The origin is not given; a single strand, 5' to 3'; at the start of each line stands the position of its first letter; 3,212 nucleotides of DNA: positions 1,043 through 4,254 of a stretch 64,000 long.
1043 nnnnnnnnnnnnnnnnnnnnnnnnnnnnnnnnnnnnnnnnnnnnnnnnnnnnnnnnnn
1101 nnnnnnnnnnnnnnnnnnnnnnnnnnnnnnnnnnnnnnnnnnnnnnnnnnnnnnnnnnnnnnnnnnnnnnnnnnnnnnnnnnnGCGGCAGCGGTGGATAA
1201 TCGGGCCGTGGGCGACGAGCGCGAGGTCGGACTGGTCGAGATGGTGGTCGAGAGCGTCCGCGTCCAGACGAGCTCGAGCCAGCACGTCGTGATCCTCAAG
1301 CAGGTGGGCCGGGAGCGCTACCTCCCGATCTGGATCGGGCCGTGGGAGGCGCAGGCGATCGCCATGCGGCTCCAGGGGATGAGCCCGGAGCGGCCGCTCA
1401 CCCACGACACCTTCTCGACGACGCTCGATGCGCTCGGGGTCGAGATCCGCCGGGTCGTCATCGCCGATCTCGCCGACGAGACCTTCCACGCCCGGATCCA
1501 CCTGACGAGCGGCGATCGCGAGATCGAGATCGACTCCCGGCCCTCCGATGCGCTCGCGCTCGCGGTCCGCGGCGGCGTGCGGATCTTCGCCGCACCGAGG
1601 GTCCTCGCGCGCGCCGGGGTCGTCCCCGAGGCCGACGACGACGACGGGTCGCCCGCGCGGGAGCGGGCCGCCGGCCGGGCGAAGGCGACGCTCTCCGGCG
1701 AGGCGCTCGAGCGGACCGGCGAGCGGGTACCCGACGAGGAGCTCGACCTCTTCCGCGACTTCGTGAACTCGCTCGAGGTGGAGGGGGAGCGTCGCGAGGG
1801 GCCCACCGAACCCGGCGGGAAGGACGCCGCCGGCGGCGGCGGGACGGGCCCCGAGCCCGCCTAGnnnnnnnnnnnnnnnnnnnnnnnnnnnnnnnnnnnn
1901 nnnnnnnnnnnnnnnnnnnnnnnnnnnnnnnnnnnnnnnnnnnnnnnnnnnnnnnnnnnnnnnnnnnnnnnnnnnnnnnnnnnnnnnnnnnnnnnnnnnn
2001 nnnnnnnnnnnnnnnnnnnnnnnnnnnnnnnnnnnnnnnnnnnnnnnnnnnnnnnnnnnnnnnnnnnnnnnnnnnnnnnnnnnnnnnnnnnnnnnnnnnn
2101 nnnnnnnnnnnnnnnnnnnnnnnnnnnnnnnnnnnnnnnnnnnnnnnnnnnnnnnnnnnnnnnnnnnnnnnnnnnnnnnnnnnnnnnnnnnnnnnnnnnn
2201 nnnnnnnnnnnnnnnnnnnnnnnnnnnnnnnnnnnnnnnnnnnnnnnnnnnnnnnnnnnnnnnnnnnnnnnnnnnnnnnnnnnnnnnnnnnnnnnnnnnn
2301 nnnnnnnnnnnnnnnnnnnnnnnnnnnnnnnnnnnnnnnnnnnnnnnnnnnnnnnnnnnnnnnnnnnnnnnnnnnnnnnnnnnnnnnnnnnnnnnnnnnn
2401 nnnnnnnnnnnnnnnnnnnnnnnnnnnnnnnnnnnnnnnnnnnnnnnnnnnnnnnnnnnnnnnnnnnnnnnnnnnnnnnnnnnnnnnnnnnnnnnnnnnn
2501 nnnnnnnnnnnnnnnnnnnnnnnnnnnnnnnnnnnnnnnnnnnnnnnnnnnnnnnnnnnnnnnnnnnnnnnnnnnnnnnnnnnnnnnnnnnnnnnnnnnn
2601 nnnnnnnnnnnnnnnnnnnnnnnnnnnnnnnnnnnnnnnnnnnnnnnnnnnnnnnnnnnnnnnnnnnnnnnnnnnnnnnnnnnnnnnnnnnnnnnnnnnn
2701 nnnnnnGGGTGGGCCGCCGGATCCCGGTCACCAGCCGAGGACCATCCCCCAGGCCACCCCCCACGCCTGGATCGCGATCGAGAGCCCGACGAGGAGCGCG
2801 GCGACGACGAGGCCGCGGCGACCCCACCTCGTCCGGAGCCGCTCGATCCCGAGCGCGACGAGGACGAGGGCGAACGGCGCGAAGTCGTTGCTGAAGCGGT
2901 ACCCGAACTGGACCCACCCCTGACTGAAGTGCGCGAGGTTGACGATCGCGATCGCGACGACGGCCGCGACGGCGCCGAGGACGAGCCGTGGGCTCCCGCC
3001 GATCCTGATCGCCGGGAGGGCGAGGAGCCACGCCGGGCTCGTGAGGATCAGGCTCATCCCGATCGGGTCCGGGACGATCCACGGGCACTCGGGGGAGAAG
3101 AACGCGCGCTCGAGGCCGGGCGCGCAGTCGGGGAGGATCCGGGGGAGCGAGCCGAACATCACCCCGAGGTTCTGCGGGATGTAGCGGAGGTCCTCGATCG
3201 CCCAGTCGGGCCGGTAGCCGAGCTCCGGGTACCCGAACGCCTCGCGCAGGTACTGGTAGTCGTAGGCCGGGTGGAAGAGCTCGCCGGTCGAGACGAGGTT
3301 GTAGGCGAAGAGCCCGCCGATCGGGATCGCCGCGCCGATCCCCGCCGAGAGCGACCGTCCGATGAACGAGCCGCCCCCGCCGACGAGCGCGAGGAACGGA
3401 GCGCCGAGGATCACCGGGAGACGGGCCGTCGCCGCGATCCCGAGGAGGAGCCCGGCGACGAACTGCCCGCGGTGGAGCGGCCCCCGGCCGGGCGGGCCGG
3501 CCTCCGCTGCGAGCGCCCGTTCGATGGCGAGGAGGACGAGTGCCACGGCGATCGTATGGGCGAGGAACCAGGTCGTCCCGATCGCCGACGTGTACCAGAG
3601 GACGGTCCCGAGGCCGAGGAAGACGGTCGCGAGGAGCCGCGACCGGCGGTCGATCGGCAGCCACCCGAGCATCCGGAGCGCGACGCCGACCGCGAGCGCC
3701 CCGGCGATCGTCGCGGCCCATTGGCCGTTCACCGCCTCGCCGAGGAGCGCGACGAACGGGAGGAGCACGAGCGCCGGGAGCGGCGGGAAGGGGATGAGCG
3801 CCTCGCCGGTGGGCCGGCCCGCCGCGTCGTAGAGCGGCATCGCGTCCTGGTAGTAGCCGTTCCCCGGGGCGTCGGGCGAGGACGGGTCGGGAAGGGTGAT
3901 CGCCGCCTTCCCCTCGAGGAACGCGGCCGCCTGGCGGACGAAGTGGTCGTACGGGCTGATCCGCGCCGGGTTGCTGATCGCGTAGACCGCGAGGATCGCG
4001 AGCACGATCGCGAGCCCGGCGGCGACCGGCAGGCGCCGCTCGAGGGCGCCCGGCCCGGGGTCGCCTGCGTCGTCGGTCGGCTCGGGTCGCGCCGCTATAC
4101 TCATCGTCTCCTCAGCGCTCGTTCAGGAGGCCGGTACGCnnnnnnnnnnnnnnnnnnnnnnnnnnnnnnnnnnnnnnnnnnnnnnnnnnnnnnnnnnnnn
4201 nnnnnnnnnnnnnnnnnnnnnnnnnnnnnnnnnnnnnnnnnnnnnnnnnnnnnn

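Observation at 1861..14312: PPM-dependent glycosyltransferases directly abut a PIM-type phosphatidylinositol-mannoside operon: possible complete lipomannan-like pathway in one locus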

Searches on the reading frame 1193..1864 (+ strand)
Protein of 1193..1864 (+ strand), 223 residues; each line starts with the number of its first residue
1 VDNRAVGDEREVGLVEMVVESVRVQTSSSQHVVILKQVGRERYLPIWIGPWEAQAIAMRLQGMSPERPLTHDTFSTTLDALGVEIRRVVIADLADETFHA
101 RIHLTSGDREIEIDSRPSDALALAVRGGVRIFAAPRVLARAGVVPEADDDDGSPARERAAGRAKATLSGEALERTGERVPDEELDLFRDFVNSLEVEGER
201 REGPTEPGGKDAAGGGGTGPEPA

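Call 6: search_protein_families(library=pfam, proteins=[window:1193-1864:+], max_evalue=0.01)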
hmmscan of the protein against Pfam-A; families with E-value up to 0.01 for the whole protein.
window:1193-1864:+ (223 aa): 1 family
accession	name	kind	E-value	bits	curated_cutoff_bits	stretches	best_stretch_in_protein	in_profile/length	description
PF02577.19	BFN_dom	-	1.6e-38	131.4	27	1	33-144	1-110/112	Bifunctional nuclease domain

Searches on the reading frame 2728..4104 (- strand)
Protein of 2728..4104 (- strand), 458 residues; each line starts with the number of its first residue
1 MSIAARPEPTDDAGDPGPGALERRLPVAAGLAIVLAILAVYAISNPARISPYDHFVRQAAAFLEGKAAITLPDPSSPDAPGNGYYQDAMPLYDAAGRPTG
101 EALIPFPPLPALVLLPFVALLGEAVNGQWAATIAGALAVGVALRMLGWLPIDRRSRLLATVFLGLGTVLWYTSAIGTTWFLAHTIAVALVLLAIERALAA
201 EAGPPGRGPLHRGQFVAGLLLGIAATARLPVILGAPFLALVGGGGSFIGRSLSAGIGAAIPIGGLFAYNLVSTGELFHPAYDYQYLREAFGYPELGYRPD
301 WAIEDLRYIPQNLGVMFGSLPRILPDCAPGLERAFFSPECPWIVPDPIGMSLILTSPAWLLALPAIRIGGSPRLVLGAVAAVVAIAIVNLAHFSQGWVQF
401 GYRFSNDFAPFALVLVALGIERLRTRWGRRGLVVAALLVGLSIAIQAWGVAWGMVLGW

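Call 6: search_protein_families(library=pfam, proteins=[window:2728-4104:-], max_evalue=0.01)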
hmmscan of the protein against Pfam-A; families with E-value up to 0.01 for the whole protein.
window:2728-4104:- (458 aa): 1 family
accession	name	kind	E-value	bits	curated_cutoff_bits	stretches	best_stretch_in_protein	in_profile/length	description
PF17453.7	Sigma_M_inh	-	0.0088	16.9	25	0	380-450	20-85/96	Sigma-M inhibitor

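Call 7: search_protein_families(library=ncbifam, proteins=[window:2728-4104:-], max_evalue=0.001)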
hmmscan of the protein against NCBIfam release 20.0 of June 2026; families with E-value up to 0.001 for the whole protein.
window:2728-4104:- (458 aa): 1 family
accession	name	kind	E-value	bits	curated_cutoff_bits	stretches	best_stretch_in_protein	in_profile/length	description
NF047440.1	LA3751_2_3_fam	subfamily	6.9e-09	35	200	1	70-442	48-378/460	LA_3751/LA_3752 family putative glycosyltransferase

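Call 37: search_solved_structures(query=A3, max_evalue=1)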
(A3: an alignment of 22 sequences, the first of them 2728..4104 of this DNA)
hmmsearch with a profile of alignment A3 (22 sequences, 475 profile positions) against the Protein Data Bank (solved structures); distinct sequences matched with E-value up to 1: 0.

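Call 39: search_protein_families(library=pfam, alignment_id=A3, max_evalue=0.1)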
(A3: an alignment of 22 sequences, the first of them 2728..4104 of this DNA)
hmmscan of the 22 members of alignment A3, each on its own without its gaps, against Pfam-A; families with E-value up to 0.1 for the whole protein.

A. member 1, window:2728-4104:- (458 aa): 2 families
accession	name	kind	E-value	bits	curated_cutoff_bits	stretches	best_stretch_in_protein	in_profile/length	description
PF17453.7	Sigma_M_inh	-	0.0088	16.9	25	1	380-450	20-85/96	Sigma-M inhibitor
PF14402.11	7TM_transglut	-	0.083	12.8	25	0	374-435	125-186/248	7 transmembrane helices usually fused to an inactive transglutaminase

B. families by the number of members that match (of 22 scanned): 6 families
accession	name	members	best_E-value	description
PF09594.16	GT87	2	0.0005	Glycosyltransferase family 87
PF17453.7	Sigma_M_inh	1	0.0088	Sigma-M inhibitor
PF07332.16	Phage_holin_3_6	1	0.04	Putative Actinobacterial Holin-X, holin superfamily III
PF17597.7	DUF5493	1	0.042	Family of unknown function (DUF5493)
PF14402.11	7TM_transglut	1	0.083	7 transmembrane helices usually fused to an inactive transglutaminase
PF24266.1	HTH_HVO_0163_N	1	0.1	HVO_0163, N-terminal HTH domain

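Call 57: find_homologous_proteins(query=A3, max_evalue=0.00001)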
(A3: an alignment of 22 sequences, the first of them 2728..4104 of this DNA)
Query A3 (22 sequences) (458 aa, profile of the alignment): 2592 proteins with E <= 0.00001 among 8000 candidates; the best 120 are listed.
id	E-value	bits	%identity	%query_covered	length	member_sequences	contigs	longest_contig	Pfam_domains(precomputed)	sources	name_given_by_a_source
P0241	4.9e-235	798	50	97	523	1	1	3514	-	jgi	jgi:hypothetical protein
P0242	5.9e-235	798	51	99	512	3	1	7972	-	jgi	jgi:hypothetical protein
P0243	7.4e-235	798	51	89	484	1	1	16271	-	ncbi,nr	ncbi:MAG TPA: hypothetical protein VK871_12500 [Candidatus Limnocylindrales bacterium]|nr:hypothetic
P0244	1.9e-234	796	50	96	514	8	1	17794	-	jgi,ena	-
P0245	3.4e-234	796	49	99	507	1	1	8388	-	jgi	jgi:hypothetical protein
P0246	3.7e-234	796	49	94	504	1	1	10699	-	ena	-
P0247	8.7e-234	794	48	99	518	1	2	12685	-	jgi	jgi:hypothetical protein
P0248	9.2e-234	794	52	91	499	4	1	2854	-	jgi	-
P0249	1.4e-233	794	49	94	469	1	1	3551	-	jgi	jgi:hypothetical protein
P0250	2.2e-233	793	46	99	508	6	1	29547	-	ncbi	ncbi:MAG: hypothetical protein ACJ77F_00290 [Chloroflexota bacterium]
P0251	3.0e-233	793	48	97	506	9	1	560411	-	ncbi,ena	-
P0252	3.8e-233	792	49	94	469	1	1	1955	-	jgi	jgi:hypothetical protein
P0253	4.7e-233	792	50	94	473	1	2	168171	-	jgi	jgi:hypothetical protein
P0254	6.4e-233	791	49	94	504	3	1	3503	-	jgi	jgi:hypothetical protein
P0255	9.4e-233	791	51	95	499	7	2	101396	-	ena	-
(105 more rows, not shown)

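Call 67: predict_structure(alignment_id=A5)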
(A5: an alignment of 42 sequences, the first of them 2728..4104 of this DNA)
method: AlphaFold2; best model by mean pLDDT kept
length: 458 residues; sequences in the alignment: 42
mean_pLDDT: 79.8   pTM: 0.84
mean pLDDT of the five models: 79.8, 78.2, 74.6, 74.4, 73.7
residues with pLDDT >= 90: 188; 70-90: 142; 50-70: 101; < 50: 27
segments of 3 or more residues with pLDDT < 50: 1-5, 332-336, 342-349, 396-401
pLDDT, mean of each block of 10 residues (from residue 1): 47 57 76 76 57 81 91 62 76 93 88 91 83 86 93 95 79 62 91 94 68 94 93 93 86 96 95 93 83 75 85 73 57 50 48 75 81 91 91 56 74 96 96 96 83 63
secondary structure, 60 per line:
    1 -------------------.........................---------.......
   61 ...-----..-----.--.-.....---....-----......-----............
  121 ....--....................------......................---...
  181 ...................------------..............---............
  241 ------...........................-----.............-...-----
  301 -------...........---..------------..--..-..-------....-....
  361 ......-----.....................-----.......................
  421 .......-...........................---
elements in order: H20-44 H54-63 H81-85 E89-92 E98-103 H109-124 H127-146 H153-174 H178-199 H212-225 H229-240 H247-273 H279-291 H308-318 H352-355 H357-366 H372-392 H398-427 H429-455
